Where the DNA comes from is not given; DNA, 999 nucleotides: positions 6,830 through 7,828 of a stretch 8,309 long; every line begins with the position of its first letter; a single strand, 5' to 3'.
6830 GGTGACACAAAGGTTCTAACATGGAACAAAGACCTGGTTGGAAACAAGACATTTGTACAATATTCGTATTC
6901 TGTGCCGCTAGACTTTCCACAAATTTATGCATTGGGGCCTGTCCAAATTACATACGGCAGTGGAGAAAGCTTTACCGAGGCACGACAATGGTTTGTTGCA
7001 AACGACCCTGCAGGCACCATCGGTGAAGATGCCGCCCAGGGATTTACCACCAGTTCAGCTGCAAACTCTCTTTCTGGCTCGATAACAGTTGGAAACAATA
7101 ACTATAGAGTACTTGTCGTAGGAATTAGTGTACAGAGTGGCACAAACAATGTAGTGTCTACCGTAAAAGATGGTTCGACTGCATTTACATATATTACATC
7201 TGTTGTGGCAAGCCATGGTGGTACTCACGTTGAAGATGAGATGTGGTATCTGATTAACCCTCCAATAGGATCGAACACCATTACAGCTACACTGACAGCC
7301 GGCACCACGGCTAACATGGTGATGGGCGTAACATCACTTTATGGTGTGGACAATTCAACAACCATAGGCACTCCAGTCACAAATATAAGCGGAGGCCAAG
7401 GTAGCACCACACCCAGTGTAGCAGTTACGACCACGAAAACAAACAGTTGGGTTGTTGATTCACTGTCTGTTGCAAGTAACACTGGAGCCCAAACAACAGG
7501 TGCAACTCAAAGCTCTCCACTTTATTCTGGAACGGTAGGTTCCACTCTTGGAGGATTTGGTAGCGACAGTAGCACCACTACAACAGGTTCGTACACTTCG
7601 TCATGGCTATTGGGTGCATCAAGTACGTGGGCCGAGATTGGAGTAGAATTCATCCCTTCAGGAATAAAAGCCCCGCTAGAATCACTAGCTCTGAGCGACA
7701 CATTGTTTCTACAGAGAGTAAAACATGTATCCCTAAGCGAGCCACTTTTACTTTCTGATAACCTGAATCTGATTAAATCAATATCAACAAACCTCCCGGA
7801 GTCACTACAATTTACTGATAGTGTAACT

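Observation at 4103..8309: Largest gene in the window is missing from the ORF track: a 1402+ codon 3'-open ORF for a LamG-containing giant surface protein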

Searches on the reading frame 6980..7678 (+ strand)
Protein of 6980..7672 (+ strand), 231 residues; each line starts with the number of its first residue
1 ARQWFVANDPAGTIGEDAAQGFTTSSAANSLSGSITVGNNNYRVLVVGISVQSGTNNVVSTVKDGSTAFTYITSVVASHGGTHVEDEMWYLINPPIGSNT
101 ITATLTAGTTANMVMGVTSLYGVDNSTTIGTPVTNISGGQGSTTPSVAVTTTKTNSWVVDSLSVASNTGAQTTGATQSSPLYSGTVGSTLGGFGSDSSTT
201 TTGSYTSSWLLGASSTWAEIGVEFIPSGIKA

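Call 34: find_homologous_proteins(query=window:6980-7672:+, max_evalue=0.001)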
Query window:6980-7672:+: 1304 candidates shared short words with the query, none scored E <= 0.001.

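Call 41: search_solved_structures(query=A3, max_evalue=1)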
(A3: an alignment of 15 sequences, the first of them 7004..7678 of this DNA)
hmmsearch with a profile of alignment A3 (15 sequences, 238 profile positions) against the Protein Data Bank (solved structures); distinct sequences matched with E-value up to 1: 0.

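Call 42: search_protein_families(library=pfam, alignment_id=A3, max_evalue=1)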
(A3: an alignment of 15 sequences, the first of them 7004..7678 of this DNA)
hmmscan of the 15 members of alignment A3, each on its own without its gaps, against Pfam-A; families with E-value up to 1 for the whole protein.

A. member 1, window:7004-7678:+ (225 aa): 0 families

B. families by the number of members that match (of 15 scanned): 8 families
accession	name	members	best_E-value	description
PF14099.13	Polysacc_lyase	1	0.00029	Polysaccharide lyase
PF23972.1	DUF7298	1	0.0029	Domain of unknown function (DUF7298)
PF04422.18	FrhB_FdhB_N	1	0.013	Coenzyme F420 hydrogenase/dehydrogenase, beta subunit N-term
PF10631.14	DUF2477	1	0.059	Protein of unknown function (DUF2477)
PF08735.15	DUF1786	1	0.19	Putative pyruvate format-lyase activating enzyme (DUF1786)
PF08345.17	YscJ_FliF_C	1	0.31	Flagellar M-ring protein C-terminal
PF14403.11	CP_ATPgrasp_2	1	0.32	Circularly permuted ATP-grasp type 2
PF15109.11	TMEM125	1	0.97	TMEM125 protein family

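Call 47: predict_structure(alignment_id=A3)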
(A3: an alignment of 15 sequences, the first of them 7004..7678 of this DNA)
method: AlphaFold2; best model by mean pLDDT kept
length: 225 residues; sequences in the alignment: 15
mean_pLDDT: 89.2   pTM: 0.88
mean pLDDT of the five models: 89.2, 88.9, 88.4, 86.9, 85.7
residues with pLDDT >= 90: 141; 70-90: 74; 50-70: 6; < 50: 4
segments of 3 or more residues with pLDDT < 50: none
pLDDT, mean of each block of 10 residues (from residue 1): 72 82 94 94 87 96 95 89 96 94 93 91 92 86 93 89 83 85 92 92 88 94 53
secondary structure, 60 per line:
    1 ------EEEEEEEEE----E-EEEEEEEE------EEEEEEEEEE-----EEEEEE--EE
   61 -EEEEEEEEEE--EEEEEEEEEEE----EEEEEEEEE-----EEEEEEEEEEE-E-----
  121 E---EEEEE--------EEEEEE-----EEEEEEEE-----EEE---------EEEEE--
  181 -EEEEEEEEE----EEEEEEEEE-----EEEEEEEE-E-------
elements in order: E7-15 E22-29 E36-45 E51-56 E62-71 E74-84 E89-97 E103-113 E125-129 E138-143 E149-156 E162-164 E174-178 E182-190 E195-203 E209-216

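Call 53: fold_search(model_id=the predicted structure, library=pdb)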
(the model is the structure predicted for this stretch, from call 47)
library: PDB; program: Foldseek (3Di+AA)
matches with E <= 10: 1305; with E <= 0.001: 10
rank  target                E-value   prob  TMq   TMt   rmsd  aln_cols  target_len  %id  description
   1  7ook_A                4.5e-05  0.91  0.29  0.20  14.2       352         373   10  Bacteriophage PRD1 Major Capsid Protein P3 in complex with CPZ (released 2022-06-08)
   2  8h2i_bD               4.5e-05  0.30  0.18  0.13  16.3       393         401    8  Near-atomic structure of five-fold averaged PBCV-1 capsid (released 2022-11-16)
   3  6q5u_H                1.0e-04  0.80  0.28  0.19  15.4       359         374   10  High resolution electron cryo-microscopy structure of the bacteriophage PR772 (released 2019-06-19)
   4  1w8x_F                1.2e-04  0.72  0.27  0.18  15.2       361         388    9  Structural analysis of PRD1 (released 2004-11-11)
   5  5x7o_A                2.0e-04  0.60  0.25  0.06  17.9       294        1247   11  Crystal structure of Paenibacillus sp. 598K alpha-1,6-glucosyltransferase (released 2017-07-26)
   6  1w8x_C                2.3e-04  0.72  0.28  0.19  15.0       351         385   10  Structural analysis of PRD1 (released 2004-11-11)
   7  1hqn_C                4.5e-04  0.51  0.27  0.18  14.6       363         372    8  THE SELENOMETHIONINE DERIVATIVE OF P3, THE MAJOR COAT PROTEIN OF THE LIPID-CONTAINING BACTERIOPHAGE PRD1. (released 2001-01-17)
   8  6q5u_B                6.7e-04  0.63  0.28  0.20  14.7       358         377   10  High resolution electron cryo-microscopy structure of the bacteriophage PR772 (released 2019-06-19)
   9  8v38_A                8.8e-04  0.60  0.28  0.13  13.5       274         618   10  Structure of the human systemic RNAi defective transmembrane protein 1 (hSIDT1) (released 2024-06-26)
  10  8kcx_A                9.4e-04  0.33  0.22  0.11  14.8       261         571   11  Cryo-EM structure of human SIDT1 (released 2024-06-12)
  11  8wos_A                1.1e-03  0.33  0.22  0.10  14.7       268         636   11  Cryo-EM structure of human SIDT1 protein with C1 symmetry at low pH (released 2024-03-20)
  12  8wqp_A                1.7e-03  0.33  0.23  0.22  12.9       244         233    9  Cryo-EM structure of T. pseudonana PyShell helical tube (released 2024-10-09)
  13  8k1b_A                1.9e-03  0.51  0.29  0.27  13.8       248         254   11  SID1 transmembrane family member 1 (released 2024-07-10)
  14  7v1v_A                1.9e-03  0.18  0.21  0.14  16.7       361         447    8  Difructose dianhydride I synthase/hydrolase (alphaFFase1) from Bifidobacterium dentium, ligand-free form (released 2021-11-03)
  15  7v1v_B                2.0e-03  0.47  0.28  0.16  14.8       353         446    8  Difructose dianhydride I synthase/hydrolase (alphaFFase1) from Bifidobacterium dentium, ligand-free form (released 2021-11-03)
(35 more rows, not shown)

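Call 61: fold_search(model_id=the predicted structure, library=viral)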
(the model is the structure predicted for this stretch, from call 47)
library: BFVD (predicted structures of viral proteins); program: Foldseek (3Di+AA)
matches with E <= 10: 1656; with E <= 0.001: 98
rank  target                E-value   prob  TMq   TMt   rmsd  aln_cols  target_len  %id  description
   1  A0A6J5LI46            1.5e-17  1.00  0.85  0.88   1.8       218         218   25  Uncharacterized protein [uncultured Caudovirales phage]
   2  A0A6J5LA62            1.7e-17  1.00  0.84  0.76   2.9       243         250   28  Uncharacterized protein [uncultured Caudovirales phage]
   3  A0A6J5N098            1.1e-15  1.00  0.85  0.75   1.7       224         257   26  Uncharacterized protein [uncultured Caudovirales phage]
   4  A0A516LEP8            7.6e-15  1.00  0.81  0.47   2.3       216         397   21  (no name in the UniProt tables at hand)
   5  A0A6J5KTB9            1.6e-14  1.00  0.78  0.34   3.1       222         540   22  Uncharacterized protein [uncultured Caudovirales phage]
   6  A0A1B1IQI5            6.2e-14  1.00  0.81  0.23   2.4       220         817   26  (no name in the UniProt tables at hand)
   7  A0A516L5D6            2.4e-13  1.00  0.78  0.80   3.2       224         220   14  (no name in the UniProt tables at hand)
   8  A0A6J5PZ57            2.4e-13  1.00  0.77  0.75   3.2       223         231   15  Uncharacterized protein [uncultured Caudovirales phage]
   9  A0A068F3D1            9.2e-13  1.00  0.77  0.47   2.6       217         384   18  Minor tail protein [Mycobacterium phage Gaia]
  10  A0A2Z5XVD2            1.3e-12  1.00  0.76  0.27   3.7       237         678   18  Minor tail protein [Mycobacterium phage PP]
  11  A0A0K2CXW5            1.4e-12  1.00  0.76  0.75   2.8       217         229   22  (no name in the UniProt tables at hand)
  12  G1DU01                2.4e-12  1.00  0.75  0.54   2.9       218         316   20  Minor tail protein [Mycobacterium phage Shauna1]
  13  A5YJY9                8.6e-12  1.00  0.72  0.56   3.6       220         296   22  Minor tail protein [Mycobacterium phage Tweety]
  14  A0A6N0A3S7            1.1e-11  1.00  0.75  0.72   3.0       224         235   16  Minor tail protein [Mycobacterium phage DroogsArmy]
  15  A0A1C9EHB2            1.3e-11  1.00  0.73  0.77   3.6       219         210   18  Minor tail protein [Mycobacterium phage Tonenili]
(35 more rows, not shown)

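Call 63: search_protein_families(library=phrogs, alignment_id=A3, max_evalue=0.01)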
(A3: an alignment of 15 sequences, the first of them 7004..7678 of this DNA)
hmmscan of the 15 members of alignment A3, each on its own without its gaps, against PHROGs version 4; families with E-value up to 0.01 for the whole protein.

A. member 1, window:7004-7678:+ (225 aa): 0 families

B. families by the number of members that match (of 15 scanned): 1 family
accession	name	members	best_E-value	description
phrog_553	-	2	6.7e-11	minor tail protein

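Call 64: search_dna_similar(query=window:7004-7678:+, collection=phages, mode=protein, max_evalue=0.001, max_rows=20)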
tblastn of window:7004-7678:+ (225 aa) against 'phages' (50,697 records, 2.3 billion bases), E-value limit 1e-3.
Records with a match: 2; places in all: 2; records where one place covers at least 80% of the query: 0.
Best place of each record, by identity: <60% 2.
By first word of the organism name: Nitrosopumilaceae 2.
By host as written in the record: - 2.
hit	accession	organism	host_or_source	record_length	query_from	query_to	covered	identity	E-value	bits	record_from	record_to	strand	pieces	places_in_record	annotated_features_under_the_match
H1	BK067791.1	Nitrosopumilaceae spindle-shaped virus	rhizosphere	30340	5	154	67%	35.6%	5e-7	56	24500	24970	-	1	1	ORF60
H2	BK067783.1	Nitrosopumilaceae spindle-shaped virus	rhizosphere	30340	5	154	67%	35.6%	6e-7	55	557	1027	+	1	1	ORF1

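Call 65: get_annotated_region(hit=H1, flank=6000)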
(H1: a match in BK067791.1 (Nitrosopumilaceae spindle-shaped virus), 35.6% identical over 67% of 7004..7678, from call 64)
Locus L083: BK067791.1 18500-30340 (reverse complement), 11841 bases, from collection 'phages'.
description: TPA_asm: Nitrosopumilaceae spindle-shaped virus isolate NTT1 genomic sequence.
organism: Nitrosopumilaceae spindle-shaped virus (NCBI taxid 3065433)
taxonomy: Viruses
host: -; source: rhizosphere; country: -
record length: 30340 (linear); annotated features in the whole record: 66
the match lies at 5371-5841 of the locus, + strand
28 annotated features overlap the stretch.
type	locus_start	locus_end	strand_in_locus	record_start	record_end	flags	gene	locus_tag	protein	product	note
CDS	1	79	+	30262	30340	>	-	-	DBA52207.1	ORF66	-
CDS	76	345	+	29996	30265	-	-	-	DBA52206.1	ORF65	-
CDS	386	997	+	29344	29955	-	-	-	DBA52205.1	ORF64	-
CDS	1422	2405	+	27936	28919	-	-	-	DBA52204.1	ORF63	-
CDS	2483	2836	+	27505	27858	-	-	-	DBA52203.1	ORF62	-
CDS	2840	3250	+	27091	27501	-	-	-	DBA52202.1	ORF61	-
CDS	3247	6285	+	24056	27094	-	-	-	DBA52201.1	ORF60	-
CDS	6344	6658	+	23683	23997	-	-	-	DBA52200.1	ORF59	-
CDS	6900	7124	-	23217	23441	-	-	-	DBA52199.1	ORF58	-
CDS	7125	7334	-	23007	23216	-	-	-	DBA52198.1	ORF57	-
CDS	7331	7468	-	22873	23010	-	-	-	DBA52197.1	ORF56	-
CDS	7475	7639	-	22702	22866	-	-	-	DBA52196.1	ORF55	-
CDS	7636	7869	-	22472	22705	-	-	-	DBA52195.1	ORF54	-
CDS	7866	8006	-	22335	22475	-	-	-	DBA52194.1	ORF53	-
CDS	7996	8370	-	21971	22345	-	-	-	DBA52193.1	ORF52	-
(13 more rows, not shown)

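Call 86: find_related_loci(query=window:7004-7678:+, collection=viral_contigs, flank=8000)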
Query window:7004-7678:+ (225 aa) in viral_contigs; peptide patterns used: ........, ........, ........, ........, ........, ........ (x = any residue, [..] = any of these).
8 stretches matched a pattern, but none encodes a relative of the query by tblastn (E <= 1e-3).

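Call 87: find_related_loci(query=L083:5368-6072:+, collection=viral_contigs, flank=8000)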
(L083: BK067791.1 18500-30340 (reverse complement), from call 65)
Query L083:5368-6072:+ (235 aa) in viral_contigs; peptide patterns used: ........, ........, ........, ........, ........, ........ (x = any residue, [..] = any of these).
8 stretches matched a pattern; 1 encode a relative of the query (tblastn E <= 1e-3); 1 distinct loci.
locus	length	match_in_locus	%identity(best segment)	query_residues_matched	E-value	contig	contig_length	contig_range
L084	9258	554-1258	100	1-235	4e-152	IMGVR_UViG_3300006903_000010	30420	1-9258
